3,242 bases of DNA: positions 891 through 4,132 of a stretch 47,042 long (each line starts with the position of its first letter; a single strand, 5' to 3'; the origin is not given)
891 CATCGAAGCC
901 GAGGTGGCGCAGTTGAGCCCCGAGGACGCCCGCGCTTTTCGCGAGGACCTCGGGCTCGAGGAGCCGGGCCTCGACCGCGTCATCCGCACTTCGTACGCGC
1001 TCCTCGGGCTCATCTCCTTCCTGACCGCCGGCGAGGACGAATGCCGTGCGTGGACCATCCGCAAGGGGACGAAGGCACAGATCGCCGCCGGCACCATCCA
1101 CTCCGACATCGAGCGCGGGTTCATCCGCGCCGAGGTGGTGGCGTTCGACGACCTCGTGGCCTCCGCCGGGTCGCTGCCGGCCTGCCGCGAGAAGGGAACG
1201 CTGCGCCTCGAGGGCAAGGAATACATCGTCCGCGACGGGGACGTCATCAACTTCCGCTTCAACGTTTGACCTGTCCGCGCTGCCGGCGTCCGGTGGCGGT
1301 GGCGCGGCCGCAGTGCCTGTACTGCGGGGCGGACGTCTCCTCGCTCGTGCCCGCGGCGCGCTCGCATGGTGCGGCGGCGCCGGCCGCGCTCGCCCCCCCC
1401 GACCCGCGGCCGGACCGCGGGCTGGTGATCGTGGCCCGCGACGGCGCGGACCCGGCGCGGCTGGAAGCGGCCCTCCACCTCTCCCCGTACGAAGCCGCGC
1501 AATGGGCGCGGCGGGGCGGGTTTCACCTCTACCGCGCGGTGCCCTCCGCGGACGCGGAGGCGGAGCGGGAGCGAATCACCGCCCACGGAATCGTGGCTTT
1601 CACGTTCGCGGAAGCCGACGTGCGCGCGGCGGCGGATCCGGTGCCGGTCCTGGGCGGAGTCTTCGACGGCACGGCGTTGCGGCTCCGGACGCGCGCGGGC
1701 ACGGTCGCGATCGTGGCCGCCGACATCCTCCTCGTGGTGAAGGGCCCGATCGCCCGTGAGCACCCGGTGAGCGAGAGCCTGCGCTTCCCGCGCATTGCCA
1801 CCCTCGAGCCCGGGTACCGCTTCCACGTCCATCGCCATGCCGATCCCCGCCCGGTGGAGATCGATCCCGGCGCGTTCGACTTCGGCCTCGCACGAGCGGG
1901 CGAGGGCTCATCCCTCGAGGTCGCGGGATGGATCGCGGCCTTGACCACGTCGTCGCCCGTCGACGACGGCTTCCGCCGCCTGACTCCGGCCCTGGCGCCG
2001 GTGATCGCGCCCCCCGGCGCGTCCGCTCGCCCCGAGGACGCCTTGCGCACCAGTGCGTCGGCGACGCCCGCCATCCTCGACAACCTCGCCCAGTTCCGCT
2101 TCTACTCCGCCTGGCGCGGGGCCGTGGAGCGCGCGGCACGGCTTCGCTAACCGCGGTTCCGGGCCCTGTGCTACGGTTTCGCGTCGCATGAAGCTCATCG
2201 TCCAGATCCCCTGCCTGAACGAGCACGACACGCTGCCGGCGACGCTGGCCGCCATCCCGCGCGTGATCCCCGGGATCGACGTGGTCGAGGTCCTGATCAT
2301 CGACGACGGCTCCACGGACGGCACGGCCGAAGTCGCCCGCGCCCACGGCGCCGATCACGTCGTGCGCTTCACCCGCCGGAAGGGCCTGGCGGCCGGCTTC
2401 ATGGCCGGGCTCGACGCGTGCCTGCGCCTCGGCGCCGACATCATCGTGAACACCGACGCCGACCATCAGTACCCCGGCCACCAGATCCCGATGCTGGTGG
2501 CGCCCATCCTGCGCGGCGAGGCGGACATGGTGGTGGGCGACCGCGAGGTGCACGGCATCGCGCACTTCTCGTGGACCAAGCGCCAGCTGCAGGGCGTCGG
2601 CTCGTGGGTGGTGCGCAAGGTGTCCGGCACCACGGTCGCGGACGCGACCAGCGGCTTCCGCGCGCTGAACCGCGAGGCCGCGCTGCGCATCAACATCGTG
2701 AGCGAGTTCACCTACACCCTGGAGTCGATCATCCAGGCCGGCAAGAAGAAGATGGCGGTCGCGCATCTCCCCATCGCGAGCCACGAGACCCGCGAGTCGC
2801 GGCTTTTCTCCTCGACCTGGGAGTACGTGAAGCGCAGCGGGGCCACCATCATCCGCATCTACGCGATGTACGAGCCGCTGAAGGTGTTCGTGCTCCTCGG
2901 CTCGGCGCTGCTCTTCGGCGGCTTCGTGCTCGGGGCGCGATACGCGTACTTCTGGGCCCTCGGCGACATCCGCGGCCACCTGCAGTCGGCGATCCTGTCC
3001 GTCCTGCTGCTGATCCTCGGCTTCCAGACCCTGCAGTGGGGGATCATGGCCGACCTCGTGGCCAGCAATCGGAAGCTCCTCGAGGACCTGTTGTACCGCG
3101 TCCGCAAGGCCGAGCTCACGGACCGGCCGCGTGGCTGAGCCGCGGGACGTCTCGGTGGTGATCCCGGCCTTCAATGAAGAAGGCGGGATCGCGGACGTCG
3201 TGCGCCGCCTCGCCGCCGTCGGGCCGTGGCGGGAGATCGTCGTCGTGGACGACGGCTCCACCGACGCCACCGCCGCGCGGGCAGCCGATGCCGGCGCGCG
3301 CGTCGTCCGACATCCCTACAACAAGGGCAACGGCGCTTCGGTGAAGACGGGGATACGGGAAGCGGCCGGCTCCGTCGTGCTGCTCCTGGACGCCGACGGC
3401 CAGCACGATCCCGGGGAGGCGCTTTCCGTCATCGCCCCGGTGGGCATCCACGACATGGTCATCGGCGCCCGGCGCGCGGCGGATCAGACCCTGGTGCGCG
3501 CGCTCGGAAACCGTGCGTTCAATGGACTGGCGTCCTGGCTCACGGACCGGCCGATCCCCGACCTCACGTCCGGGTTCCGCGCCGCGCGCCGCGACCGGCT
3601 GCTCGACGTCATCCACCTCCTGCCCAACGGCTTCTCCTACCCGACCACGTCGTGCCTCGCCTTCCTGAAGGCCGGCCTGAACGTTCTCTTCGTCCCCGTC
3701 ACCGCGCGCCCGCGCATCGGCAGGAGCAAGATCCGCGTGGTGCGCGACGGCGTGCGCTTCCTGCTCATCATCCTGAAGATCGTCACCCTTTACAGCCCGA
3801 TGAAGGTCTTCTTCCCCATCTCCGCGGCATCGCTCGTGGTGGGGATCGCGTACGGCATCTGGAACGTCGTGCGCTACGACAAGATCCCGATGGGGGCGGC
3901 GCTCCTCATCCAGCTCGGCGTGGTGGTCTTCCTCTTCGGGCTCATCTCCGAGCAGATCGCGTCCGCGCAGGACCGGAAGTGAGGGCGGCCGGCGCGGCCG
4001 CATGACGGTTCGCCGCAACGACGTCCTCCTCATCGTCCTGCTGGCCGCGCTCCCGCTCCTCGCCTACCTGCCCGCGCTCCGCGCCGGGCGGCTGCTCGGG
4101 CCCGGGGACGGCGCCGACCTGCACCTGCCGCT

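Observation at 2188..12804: Stacked GT2 polyprenyl-phosphate-sugar synthase / GT-C pairs: several periplasmic glycosylation modules in one operon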

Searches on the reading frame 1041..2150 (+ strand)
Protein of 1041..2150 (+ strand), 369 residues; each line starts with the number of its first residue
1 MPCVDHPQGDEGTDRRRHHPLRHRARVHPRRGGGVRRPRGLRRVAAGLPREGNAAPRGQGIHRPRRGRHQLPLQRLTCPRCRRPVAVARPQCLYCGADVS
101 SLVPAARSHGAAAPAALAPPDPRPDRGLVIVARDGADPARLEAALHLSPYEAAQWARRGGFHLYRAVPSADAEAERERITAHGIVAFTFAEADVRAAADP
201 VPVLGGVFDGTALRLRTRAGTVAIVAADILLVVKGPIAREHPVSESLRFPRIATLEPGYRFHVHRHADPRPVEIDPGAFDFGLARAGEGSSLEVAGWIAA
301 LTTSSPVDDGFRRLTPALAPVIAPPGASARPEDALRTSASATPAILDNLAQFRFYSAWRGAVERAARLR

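Call 5: search_protein_families(library=pfam, proteins=[window:1041-2150:+], max_evalue=0.01)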
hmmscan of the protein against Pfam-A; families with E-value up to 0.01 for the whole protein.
window:1041-2150:+ (369 aa): 1 family
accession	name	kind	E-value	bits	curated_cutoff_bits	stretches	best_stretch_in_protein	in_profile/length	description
PF10571.15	UPF0547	-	0.0075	16.8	29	0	77-96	2-21/26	Uncharacterised protein family UPF0547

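Call 10: search_protein_families(library=ncbifam, proteins=[window:1041-2150:+], max_evalue=0.001)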
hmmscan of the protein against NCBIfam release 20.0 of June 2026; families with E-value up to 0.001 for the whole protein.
window:1041-2150:+ (369 aa): 0 families

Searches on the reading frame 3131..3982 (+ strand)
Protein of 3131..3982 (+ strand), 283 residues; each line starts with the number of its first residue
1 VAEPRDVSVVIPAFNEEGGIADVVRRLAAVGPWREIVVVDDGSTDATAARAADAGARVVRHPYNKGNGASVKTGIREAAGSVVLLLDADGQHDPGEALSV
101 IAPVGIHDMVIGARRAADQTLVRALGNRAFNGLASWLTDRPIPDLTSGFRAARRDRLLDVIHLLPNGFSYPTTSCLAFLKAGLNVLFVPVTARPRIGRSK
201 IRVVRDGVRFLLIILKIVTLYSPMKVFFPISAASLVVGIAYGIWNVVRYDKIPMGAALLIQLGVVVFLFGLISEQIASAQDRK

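Call 5: search_protein_families(library=pfam, proteins=[window:3131-3982:+], max_evalue=0.01)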
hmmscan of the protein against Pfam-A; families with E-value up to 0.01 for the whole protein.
window:3131-3982:+ (283 aa): 3 families
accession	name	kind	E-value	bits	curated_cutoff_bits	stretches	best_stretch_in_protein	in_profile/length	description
PF00535.33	Glycos_transf_2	-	6.8e-25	88.4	23.3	1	8-154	1-161/168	Glycosyl transferase family 2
PF13641.12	Glyco_tranf_2_3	-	1.1e-07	32.5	27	1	4-90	1-97/230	Glycosyltransferase like family 2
PF10111.15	Glyco_tranf_2_2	-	0.0013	18.7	27.3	1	8-90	1-92/276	Glycosyltransferase like family 2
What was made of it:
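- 3131..3982 (+): GT2b: 283-aa second GtrB/AglJ-type GT2 with a C-terminal TM hairpin. Its start overlaps the end of GT2a by 8 nt. Pfam GT2, E 7e-25 (call 5).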

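Call 10: search_protein_families(library=ncbifam, proteins=[window:3131-3982:+], max_evalue=0.001)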
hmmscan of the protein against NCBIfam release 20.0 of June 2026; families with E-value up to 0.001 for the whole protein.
window:3131-3982:+ (283 aa): 17 families
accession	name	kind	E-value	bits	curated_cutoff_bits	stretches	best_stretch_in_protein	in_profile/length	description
TIGR04182.1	glyco_TIGR04182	equivalog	8.6e-41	140.2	325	1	6-280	1-286/293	S-layer glycoprotein N-glycosyltransferase AglJ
NF058614.1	PPMAGASynPpgS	equivalog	5.2e-24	84.9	370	1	6-120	1-119/226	polyprenyl-phospho-N-acetylgalactosaminyl synthase PpgS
NF041391.1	DPhHxTase_Halo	equivalog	6e-18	64.6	375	1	13-217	3-208/213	dolichyl-phosphate hexose transferase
NF010496.0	PRK13915.1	equivalog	3.8e-15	55.8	262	1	5-94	31-132/307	glucosyl-3-phosphoglycerate synthase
TIGR04283.1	glyco_like_mftF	equivalog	6.5e-15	55.3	182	1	7-92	1-85/221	TIGR04283 family arsenosugar biosynthesis glycosyltransferase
NF007986.1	PRK10714.1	equivalog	4.5e-14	52.2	529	1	5-159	6-171/316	undecaprenyl-phosphate 4-deoxy-4-formamido-L-arabinose transferase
TIGR03965.1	mycofact_glyco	equivalog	1.1e-13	50.9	280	1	3-95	72-170/467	mycofactocin biosynthesis glycosyltransferase MftF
NF047588.1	GlcsyltransPgfSStrep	equivalog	4.5e-11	42.5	500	1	7-249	3-251/308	glycosyltransferase PgfS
NF041875.1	EPS_EpsD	equivalog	2.2e-10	40.5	370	1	7-94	1-94/325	exopolysaccharide biosynthesis glycosyltransferase EpsD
TIGR03937.1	PgaC_IcaA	equivalog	3.2e-10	39.5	422.3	1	5-93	45-139/407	poly-beta-1,6-N-acetyl-D-glucosamine synthase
NF041865.1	EpsU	equivalog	6.6e-10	38.5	700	1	5-89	39-132/394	exopolysaccharide biosynthesis GT2 family glycosyltransferase EpsU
NF007482.0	PRK10073.1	equivalog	1.9e-06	27.1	423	1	5-94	6-100/334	glycosyltransferase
NF047683.1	TeichurnBiosyTuaG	equivalog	3.7e-05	23.5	400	1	6-93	7-100/252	teichuronic acid biosynthesis protein TuaG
TIGR04242.1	nodulat_NodC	equivalog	0.00013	21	550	1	6-94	49-146/395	chitooligosaccharide synthase NodC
TIGR03469.1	HpnB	hypoth_equivalog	0.00014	21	379.25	1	6-57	45-98/386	hopene-associated glycosyltransferase HpnB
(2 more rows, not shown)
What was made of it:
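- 3131..3982 (+): NCBIfam AglJ 9e-41, PpgS 5e-24 (call 10).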
